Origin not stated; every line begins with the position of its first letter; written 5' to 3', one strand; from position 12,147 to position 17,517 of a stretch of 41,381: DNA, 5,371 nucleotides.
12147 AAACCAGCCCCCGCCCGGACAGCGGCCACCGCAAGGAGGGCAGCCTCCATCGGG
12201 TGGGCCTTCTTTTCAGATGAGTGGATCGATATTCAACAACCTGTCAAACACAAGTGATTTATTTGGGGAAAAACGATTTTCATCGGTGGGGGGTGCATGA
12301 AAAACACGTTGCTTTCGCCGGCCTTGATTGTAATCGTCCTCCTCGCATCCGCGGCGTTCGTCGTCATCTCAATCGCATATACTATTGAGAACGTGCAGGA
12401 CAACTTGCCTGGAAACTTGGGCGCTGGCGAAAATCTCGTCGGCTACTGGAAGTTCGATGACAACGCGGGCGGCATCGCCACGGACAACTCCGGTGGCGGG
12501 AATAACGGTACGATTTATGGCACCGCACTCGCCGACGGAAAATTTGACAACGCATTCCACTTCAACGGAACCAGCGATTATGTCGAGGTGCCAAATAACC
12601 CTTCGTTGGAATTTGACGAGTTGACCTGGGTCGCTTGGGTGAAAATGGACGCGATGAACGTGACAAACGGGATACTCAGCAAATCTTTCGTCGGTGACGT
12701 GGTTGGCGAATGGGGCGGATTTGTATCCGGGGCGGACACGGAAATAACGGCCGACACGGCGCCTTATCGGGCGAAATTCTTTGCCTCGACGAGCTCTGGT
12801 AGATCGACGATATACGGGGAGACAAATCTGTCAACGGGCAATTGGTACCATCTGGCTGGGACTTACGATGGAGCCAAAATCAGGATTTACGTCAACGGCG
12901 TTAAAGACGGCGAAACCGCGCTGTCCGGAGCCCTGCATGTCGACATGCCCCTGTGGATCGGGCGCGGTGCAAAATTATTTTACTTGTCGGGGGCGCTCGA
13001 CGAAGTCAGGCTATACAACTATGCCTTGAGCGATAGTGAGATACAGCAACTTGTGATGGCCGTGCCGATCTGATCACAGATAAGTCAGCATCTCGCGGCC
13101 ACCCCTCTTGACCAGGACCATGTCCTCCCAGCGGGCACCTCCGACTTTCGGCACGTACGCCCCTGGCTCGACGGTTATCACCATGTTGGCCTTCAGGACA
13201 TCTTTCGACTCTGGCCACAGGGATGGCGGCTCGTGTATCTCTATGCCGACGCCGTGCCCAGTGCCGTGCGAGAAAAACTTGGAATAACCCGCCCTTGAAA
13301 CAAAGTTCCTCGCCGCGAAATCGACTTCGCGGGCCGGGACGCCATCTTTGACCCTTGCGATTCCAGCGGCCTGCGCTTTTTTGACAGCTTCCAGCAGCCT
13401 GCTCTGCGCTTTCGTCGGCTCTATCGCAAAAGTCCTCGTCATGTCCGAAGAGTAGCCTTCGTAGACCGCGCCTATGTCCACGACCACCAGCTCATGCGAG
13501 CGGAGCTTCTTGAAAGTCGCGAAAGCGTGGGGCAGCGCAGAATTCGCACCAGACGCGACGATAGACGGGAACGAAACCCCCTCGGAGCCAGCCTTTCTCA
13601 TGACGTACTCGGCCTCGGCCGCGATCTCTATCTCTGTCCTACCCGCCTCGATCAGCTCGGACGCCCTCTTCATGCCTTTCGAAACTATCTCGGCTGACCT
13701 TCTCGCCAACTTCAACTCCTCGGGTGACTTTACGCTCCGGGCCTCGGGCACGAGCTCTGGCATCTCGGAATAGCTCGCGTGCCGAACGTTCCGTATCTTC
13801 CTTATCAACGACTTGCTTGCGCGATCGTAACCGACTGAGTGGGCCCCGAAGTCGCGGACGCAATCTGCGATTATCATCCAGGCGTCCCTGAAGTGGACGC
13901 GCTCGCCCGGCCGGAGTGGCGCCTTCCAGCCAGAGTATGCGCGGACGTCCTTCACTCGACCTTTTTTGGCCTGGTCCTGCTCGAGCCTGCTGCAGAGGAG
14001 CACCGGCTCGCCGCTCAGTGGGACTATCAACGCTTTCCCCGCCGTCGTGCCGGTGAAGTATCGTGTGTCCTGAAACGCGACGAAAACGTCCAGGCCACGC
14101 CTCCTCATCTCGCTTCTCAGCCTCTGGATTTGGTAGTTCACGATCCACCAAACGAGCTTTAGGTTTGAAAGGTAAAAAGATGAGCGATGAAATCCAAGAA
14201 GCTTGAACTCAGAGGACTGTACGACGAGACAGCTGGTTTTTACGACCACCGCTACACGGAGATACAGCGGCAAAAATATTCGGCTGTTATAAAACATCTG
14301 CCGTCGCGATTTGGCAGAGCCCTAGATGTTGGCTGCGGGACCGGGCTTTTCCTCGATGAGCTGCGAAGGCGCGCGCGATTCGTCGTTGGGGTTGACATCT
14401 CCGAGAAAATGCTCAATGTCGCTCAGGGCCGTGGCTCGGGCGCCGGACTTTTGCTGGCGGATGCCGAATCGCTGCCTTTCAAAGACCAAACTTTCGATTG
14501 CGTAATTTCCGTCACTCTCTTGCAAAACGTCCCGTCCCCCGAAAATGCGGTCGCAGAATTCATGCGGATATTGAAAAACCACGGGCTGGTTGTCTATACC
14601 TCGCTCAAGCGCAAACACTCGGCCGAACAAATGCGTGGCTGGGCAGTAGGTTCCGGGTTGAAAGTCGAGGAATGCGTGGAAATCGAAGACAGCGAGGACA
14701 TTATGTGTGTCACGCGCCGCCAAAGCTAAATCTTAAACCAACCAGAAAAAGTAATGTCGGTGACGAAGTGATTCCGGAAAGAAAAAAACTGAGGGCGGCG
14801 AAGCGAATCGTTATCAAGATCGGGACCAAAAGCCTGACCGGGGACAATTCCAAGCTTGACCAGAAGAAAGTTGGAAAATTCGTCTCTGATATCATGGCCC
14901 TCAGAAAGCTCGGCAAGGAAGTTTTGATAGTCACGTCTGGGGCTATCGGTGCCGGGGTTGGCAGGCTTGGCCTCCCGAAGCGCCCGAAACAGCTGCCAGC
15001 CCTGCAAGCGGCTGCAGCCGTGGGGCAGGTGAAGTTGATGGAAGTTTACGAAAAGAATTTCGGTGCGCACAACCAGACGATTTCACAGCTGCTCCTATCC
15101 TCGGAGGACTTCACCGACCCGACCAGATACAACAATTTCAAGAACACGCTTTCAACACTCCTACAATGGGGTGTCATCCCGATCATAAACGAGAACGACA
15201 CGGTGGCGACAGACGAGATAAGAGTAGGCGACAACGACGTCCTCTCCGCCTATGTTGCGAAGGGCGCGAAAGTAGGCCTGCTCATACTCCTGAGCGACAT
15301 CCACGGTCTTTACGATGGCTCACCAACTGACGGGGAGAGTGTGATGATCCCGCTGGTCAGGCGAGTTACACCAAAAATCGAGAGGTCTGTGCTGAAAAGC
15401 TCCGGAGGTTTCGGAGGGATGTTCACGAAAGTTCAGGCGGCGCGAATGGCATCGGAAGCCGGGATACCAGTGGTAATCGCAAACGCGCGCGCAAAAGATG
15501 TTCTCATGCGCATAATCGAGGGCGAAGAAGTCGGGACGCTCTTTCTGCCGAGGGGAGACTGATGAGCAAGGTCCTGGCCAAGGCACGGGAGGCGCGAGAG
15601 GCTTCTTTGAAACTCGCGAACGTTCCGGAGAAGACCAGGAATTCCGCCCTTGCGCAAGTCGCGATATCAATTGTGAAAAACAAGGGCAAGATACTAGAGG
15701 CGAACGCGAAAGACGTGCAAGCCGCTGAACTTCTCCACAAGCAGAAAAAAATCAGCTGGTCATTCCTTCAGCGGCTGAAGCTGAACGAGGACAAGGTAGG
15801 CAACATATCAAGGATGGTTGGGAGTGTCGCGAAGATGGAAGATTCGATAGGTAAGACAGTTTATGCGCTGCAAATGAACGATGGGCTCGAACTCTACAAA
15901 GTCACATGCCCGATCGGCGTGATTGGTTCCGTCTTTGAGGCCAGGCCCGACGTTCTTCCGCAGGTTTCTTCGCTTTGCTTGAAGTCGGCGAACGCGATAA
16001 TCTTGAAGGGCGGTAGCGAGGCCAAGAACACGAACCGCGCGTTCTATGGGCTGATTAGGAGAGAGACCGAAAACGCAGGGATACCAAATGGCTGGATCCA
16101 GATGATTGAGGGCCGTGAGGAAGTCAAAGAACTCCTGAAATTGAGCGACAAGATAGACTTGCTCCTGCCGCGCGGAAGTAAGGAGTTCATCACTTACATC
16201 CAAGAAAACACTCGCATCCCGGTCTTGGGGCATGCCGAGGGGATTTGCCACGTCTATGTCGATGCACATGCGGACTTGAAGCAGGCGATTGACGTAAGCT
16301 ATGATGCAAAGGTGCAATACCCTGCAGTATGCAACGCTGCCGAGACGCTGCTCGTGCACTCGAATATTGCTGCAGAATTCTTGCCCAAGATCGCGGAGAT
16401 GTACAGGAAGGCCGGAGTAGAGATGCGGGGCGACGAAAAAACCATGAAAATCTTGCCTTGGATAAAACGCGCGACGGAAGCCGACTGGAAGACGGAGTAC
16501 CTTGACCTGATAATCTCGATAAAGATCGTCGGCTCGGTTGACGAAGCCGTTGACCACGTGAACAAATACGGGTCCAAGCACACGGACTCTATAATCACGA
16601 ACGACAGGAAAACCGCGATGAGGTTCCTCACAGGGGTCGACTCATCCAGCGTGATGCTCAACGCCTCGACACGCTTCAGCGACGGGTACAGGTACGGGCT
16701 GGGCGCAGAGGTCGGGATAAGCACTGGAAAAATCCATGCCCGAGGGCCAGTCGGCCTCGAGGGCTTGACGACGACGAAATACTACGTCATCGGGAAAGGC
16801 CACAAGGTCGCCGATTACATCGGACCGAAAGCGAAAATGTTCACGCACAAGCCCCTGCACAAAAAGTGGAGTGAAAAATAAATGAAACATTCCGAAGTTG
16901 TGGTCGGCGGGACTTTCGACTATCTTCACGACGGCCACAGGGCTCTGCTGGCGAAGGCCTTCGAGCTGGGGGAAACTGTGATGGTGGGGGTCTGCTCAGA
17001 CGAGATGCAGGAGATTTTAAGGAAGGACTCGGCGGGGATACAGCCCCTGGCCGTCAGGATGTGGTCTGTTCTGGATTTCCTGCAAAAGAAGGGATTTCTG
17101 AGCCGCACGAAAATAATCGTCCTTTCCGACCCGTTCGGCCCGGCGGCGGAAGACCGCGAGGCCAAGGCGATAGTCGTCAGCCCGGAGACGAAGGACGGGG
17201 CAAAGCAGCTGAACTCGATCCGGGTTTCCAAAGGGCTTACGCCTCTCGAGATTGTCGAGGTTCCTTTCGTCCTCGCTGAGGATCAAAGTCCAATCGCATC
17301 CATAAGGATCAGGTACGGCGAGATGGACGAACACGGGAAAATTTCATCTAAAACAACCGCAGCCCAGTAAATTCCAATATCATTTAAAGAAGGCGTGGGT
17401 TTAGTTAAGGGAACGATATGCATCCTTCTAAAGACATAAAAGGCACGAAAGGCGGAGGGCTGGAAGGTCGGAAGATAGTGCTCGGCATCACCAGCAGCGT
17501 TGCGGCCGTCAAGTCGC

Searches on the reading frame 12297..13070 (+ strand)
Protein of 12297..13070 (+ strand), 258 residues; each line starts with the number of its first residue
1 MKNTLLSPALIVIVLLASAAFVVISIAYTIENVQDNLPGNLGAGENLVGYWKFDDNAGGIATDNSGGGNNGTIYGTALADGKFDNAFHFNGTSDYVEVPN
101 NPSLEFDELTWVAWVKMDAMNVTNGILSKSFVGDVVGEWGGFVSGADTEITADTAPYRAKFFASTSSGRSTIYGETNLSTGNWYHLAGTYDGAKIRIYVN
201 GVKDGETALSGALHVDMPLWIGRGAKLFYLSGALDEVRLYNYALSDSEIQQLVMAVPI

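Call 22: search_protein_families(library=pfam, proteins=[window:12297-13070:+], max_evalue=0.00001)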
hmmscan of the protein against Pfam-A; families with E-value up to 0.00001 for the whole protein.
window:12297-13070:+ (258 aa): 1 family
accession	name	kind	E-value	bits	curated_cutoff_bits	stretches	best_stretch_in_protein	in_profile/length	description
PF13385.13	Laminin_G_3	-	1.7e-28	100.1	27.6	1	90-250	1-151/151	Concanavalin A-like lectin/glucanases superfamily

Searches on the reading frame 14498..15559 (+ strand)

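Call 23: search_protein_families(library=pfam, proteins=[window:14498-15559:+], max_evalue=0.00001)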
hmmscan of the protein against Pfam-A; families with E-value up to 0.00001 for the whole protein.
window:14498-15559:+ (354 aa): 1 family
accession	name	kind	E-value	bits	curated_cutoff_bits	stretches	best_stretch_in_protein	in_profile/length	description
PF00696.33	AA_kinase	-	3.2e-39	135.5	24.9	1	102-329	1-234/234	Amino acid kinase family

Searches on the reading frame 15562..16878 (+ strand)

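Call 23: search_protein_families(library=pfam, proteins=[window:15562-16878:+], max_evalue=0.00001)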
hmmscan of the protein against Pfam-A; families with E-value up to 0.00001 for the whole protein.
window:15562-16878:+ (439 aa): 1 family
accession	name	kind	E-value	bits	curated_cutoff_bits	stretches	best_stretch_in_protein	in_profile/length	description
PF00171.27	Aldedh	-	3.4e-18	65.9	23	1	7-303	34-314/461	Aldehyde dehydrogenase family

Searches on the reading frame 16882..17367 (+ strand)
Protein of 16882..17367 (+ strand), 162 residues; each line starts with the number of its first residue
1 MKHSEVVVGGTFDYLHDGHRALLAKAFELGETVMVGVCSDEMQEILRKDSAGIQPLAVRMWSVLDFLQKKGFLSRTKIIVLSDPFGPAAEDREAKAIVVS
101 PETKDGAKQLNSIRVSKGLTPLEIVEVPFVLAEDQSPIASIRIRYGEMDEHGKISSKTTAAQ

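Call 23: search_protein_families(library=pfam, proteins=[window:16882-17367:+], max_evalue=0.00001)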
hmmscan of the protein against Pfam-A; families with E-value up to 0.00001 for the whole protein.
window:16882-17367:+ (162 aa): 1 family
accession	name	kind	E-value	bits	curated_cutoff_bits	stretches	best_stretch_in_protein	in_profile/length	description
PF01467.32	CTP_transf_like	-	2.1e-11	44.6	21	1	7-144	1-131/133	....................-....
